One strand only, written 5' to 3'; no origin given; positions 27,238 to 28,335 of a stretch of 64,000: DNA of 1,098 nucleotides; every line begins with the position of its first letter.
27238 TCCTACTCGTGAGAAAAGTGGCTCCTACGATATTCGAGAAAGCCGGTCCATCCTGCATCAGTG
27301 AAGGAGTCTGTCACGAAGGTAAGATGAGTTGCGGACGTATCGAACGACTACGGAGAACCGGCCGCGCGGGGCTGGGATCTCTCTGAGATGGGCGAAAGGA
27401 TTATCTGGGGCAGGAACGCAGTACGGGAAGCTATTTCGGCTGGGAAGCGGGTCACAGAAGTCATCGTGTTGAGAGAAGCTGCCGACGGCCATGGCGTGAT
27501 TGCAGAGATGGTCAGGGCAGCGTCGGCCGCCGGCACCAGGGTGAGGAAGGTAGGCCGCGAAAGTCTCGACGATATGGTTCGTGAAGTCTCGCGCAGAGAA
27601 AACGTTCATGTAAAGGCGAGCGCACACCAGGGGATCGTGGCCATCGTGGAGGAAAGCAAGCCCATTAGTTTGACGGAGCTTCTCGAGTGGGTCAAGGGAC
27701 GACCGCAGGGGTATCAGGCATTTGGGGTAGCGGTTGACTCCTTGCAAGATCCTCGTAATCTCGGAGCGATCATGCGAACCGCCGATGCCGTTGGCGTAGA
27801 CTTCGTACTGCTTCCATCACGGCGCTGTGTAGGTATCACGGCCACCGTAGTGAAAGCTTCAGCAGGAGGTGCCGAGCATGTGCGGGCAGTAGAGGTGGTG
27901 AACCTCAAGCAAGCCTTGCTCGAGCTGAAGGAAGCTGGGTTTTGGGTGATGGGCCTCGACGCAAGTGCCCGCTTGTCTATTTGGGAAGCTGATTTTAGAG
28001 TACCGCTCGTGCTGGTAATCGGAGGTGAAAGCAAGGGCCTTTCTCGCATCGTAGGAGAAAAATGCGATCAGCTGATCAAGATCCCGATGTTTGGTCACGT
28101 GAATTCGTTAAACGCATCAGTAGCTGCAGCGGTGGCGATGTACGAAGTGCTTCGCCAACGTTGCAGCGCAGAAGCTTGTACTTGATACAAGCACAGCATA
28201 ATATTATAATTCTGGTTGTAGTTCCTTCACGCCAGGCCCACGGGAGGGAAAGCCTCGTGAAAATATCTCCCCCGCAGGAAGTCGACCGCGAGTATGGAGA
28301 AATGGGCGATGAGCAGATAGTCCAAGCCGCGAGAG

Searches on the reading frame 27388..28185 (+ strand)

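Call 22: search_protein_families(library=pfam, proteins=[window:27388-28185:+], max_evalue=0.001)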
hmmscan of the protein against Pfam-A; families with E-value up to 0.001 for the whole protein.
window:27388-28185:+ (265 aa): 2 families
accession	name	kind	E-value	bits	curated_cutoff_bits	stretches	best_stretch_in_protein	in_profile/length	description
PF00588.24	SpoU_methylase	-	2.8e-40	138.1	29.7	1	114-252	4-142/142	SpoU rRNA Methylase family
PF08032.17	SpoU_sub_bind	-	1.9e-11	44.5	22.8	1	5-91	1-74/76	RNA 2'-O ribose methyltransferase substrate binding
